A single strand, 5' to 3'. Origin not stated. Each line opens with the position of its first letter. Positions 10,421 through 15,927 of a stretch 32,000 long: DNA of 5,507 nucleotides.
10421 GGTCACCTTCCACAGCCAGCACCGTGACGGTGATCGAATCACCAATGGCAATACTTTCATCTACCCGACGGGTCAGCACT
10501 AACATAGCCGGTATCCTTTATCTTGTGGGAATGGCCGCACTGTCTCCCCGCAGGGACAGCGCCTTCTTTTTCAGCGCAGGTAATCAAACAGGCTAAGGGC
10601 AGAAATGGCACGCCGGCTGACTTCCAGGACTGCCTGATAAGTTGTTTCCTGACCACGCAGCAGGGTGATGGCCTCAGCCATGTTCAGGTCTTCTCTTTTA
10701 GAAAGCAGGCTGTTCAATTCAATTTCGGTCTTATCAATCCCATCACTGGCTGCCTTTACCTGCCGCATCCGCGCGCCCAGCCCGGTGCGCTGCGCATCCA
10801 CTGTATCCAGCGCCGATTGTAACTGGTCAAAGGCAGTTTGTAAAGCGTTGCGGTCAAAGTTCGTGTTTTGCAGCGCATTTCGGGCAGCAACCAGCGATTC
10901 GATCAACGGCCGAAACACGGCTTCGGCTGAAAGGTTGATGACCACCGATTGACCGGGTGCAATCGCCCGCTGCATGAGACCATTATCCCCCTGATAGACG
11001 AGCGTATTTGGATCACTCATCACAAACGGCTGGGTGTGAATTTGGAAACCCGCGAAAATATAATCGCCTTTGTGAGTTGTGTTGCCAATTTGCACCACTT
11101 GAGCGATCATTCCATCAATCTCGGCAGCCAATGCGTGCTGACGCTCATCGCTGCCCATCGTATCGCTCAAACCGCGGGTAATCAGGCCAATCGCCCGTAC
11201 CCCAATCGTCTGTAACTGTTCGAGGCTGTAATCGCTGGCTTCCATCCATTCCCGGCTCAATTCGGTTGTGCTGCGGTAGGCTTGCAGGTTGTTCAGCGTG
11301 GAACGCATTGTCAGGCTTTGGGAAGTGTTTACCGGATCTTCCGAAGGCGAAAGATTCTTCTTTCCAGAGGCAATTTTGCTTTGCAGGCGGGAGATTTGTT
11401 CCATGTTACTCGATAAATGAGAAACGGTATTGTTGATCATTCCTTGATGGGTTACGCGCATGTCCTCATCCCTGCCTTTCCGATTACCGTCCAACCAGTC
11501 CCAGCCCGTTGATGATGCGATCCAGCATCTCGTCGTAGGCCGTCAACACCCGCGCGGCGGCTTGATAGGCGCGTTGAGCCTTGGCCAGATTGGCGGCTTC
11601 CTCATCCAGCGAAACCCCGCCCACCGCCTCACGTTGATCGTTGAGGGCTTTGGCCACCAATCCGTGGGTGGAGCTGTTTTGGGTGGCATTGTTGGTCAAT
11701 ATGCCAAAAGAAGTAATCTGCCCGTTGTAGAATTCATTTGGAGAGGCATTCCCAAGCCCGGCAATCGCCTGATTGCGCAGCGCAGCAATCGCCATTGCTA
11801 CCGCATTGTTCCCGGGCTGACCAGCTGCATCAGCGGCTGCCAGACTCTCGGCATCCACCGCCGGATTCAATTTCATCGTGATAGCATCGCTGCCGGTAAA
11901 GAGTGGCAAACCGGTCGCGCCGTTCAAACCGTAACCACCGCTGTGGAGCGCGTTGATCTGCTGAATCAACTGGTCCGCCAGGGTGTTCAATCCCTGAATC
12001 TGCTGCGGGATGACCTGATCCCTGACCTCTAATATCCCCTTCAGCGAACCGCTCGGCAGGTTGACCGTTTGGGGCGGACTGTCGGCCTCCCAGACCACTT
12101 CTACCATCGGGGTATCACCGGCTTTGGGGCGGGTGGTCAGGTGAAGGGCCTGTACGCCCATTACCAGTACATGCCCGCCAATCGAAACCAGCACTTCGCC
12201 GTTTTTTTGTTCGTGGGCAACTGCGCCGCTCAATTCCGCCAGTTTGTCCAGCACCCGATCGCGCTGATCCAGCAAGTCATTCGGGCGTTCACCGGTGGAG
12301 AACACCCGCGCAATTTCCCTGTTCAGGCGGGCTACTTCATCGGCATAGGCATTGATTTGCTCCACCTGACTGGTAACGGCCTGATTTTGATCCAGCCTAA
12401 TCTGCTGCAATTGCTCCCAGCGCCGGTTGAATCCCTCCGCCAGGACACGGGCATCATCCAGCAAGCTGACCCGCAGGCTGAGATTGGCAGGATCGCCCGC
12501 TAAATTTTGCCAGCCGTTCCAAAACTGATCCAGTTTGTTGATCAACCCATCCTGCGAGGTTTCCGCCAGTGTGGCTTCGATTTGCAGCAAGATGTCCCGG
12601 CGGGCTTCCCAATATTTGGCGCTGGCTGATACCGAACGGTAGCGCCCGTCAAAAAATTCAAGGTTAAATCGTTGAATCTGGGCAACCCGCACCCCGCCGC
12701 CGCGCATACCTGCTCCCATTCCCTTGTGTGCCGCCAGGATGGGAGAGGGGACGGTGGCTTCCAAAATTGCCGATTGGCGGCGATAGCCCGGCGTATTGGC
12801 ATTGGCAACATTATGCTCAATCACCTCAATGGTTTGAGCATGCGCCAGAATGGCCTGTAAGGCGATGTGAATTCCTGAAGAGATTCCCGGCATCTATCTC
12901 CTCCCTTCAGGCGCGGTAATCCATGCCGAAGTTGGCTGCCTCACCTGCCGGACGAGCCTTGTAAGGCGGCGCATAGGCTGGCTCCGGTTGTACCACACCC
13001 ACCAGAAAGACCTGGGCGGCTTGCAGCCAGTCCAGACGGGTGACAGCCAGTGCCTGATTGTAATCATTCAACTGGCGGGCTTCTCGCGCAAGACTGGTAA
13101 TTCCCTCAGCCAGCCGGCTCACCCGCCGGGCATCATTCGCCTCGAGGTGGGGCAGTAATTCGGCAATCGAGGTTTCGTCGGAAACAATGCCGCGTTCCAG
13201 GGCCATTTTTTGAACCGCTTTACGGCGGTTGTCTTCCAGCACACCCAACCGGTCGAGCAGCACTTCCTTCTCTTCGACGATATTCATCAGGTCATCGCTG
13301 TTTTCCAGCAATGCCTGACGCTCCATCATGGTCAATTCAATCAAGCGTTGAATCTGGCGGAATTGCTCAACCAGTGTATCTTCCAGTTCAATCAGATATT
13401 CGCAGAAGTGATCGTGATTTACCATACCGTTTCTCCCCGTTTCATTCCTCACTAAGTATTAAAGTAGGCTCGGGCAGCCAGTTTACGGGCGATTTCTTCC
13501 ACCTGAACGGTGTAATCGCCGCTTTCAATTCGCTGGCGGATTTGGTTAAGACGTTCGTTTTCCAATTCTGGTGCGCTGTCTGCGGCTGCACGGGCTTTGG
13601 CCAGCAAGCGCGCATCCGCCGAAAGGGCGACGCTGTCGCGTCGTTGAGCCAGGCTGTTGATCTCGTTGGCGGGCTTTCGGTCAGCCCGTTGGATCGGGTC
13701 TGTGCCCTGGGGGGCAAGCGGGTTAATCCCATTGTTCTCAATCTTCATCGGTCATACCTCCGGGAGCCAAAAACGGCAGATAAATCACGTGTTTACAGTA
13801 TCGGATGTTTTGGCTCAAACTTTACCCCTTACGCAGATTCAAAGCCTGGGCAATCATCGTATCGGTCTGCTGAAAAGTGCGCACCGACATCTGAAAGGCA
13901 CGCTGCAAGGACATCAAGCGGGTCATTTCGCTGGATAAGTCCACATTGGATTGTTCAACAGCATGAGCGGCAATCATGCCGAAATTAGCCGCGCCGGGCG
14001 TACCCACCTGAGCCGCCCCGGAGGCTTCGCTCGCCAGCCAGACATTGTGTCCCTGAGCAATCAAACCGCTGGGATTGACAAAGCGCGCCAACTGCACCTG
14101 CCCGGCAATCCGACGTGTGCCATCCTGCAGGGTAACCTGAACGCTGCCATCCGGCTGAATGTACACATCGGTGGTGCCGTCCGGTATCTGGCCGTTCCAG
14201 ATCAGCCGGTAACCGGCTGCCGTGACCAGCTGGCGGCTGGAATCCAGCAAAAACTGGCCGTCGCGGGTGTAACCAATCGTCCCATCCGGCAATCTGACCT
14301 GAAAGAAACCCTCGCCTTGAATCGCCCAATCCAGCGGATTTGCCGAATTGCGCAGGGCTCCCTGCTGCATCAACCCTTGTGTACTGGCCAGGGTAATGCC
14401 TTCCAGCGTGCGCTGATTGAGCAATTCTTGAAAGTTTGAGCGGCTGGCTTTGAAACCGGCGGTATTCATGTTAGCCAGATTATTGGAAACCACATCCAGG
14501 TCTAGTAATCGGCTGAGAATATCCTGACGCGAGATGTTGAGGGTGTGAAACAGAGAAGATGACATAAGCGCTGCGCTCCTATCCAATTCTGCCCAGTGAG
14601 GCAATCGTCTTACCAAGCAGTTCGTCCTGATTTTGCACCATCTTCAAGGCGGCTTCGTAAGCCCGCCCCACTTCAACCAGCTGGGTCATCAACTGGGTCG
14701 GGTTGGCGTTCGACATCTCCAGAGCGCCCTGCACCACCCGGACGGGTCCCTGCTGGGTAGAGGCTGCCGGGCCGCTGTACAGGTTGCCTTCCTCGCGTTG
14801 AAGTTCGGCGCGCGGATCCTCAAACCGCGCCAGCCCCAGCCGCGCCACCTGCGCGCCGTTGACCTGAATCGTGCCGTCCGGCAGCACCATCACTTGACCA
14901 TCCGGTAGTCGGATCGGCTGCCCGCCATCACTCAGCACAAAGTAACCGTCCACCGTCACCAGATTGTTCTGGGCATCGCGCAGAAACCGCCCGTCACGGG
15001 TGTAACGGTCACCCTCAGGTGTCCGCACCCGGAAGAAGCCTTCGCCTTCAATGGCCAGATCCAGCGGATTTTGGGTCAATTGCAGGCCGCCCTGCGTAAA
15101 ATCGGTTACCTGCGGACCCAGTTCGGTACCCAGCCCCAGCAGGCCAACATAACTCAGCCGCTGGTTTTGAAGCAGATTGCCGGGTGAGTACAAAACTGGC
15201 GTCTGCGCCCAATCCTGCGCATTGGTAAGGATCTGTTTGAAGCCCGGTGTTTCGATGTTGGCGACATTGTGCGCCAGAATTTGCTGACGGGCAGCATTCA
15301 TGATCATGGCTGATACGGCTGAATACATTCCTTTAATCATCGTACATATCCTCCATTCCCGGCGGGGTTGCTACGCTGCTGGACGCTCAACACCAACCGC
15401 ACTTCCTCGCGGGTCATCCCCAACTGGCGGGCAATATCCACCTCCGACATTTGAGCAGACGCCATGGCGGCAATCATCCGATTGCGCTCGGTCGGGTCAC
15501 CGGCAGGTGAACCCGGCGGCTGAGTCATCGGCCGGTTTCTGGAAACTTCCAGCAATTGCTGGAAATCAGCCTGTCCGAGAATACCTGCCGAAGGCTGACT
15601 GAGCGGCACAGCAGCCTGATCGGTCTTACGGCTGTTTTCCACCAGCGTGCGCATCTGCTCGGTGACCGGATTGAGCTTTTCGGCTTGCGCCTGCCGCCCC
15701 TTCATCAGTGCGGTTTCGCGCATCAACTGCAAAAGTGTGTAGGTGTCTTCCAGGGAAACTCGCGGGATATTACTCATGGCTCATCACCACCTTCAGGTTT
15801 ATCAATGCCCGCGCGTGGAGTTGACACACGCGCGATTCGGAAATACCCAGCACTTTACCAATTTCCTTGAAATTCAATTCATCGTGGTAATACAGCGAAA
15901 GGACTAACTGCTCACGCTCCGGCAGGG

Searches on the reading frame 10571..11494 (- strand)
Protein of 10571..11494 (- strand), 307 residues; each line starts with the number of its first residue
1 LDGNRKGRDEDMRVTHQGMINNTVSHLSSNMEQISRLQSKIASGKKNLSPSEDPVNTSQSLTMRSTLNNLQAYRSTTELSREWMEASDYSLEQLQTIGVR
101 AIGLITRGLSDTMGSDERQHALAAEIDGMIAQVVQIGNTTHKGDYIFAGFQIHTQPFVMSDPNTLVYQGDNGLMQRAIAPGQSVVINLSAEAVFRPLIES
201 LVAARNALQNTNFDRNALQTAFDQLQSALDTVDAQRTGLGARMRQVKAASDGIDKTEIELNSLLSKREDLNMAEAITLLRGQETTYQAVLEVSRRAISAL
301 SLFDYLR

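Call 7: search_protein_families(library=pfam, proteins=[window:10571-11494:-], max_evalue=0.001)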
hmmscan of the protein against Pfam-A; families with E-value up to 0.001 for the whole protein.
window:10571-11494:- (307 aa): 2 families
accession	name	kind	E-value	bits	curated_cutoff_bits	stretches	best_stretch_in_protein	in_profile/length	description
PF00669.25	Flagellin_N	-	6.7e-15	55.8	26.6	1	15-149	2-136/139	Bacterial flagellin N-terminal helical region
PF00700.27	Flagellin_C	-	3.4e-05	24.5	23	1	224-291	3-70/86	Bacterial flagellin C-terminal helical region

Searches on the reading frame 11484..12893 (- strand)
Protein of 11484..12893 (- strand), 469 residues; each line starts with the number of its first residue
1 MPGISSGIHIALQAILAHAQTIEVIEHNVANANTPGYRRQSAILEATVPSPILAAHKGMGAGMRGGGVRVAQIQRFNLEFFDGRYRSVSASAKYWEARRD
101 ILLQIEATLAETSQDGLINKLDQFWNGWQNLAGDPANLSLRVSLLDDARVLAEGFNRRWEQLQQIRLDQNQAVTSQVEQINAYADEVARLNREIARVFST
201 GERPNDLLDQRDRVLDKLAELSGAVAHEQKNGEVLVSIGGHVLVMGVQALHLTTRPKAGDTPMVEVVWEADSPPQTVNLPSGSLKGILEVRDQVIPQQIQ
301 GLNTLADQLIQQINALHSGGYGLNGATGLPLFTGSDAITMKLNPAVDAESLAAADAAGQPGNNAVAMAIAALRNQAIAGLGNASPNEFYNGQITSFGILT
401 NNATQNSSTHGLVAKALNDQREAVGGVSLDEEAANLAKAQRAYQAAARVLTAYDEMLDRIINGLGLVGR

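Call 7: search_protein_families(library=pfam, proteins=[window:11484-12893:-], max_evalue=0.001)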
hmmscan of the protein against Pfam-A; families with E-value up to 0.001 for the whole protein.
window:11484-12893:- (469 aa): 2 families
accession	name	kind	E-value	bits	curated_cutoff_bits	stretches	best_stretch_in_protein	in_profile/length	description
PF22638.1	FlgK_D1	-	3.6e-62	210.4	28.6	1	103-332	2-233/233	Flagellar hook-associated protein FlgK helical domain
PF06429.18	Flg_bbr_C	-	4.6e-11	42.5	23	1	426-462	9-45/46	Flagellar basal body rod FlgEFG protein C-terminal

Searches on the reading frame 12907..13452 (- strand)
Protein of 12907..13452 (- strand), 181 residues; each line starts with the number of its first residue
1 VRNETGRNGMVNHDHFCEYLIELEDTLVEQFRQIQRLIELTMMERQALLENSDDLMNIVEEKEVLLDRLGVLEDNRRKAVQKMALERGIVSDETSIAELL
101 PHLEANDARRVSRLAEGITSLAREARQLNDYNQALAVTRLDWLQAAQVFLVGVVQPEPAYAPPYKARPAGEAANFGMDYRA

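Call 7: search_protein_families(library=pfam, proteins=[window:12907-13452:-], max_evalue=0.001)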
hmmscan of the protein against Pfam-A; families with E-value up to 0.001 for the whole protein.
window:12907-13452:- (181 aa): 1 family
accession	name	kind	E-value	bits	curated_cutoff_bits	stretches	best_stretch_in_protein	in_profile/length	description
PF05130.17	FlgN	-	1.2e-18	68.4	30.5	1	22-162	5-141/147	FlgN protein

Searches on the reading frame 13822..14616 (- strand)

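Call 7: search_protein_families(library=pfam, proteins=[window:13822-14616:-], max_evalue=0.001)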
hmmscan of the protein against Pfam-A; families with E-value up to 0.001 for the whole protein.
window:13822-14616:- (264 aa): 3 families
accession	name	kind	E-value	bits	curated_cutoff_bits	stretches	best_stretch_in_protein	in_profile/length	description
PF22692.1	LlgE_F_G_D1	-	5.1e-22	78.3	27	1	98-161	1-64/64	Flagellar hook protein FlgE/F/G D1 domain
PF06429.18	Flg_bbr_C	-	1.4e-13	50.6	23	1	218-261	3-46/46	Flagellar basal body rod FlgEFG protein C-terminal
PF00460.25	Flg_bb_rod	-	1.1e-07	32.1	20.7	1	40-56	15-31/31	Flagella basal body rod protein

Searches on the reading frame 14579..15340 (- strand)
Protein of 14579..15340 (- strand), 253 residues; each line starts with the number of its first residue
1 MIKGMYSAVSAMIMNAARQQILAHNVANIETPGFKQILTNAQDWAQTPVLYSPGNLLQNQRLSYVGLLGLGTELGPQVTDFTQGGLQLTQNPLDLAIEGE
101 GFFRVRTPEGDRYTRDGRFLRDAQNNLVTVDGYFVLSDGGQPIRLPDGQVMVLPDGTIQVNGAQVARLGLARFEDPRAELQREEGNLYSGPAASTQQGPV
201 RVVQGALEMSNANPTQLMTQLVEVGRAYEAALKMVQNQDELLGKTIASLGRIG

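Call 7: search_protein_families(library=pfam, proteins=[window:14579-15340:-], max_evalue=0.001)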
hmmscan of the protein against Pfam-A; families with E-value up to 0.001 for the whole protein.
window:14579-15340:- (253 aa): 3 families
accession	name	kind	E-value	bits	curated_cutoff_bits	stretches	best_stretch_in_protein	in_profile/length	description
PF22692.1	LlgE_F_G_D1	-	6.2e-15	55.5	27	1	96-160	1-64/64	Flagellar hook protein FlgE/F/G D1 domain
PF06429.18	Flg_bbr_C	-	1.3e-13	50.6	23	1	204-246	2-44/46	Flagellar basal body rod FlgEFG protein C-terminal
PF00460.25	Flg_bb_rod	-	2.1e-08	34.4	20.7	1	5-35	1-31/31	Flagella basal body rod protein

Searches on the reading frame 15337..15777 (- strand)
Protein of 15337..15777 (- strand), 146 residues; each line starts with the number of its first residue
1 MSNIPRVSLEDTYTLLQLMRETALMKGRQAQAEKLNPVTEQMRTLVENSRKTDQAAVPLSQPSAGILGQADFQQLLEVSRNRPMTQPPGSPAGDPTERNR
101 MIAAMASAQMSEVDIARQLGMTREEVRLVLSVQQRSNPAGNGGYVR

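Call 7: search_protein_families(library=pfam, proteins=[window:15337-15777:-], max_evalue=0.001)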
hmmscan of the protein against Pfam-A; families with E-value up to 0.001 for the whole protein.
window:15337-15777:- (146 aa): 1 family
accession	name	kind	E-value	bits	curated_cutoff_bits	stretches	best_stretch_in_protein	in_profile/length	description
PF19610.4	DUF6115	-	4e-05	24.5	27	1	35-131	46-132/134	Family of unknown function (DUF6115)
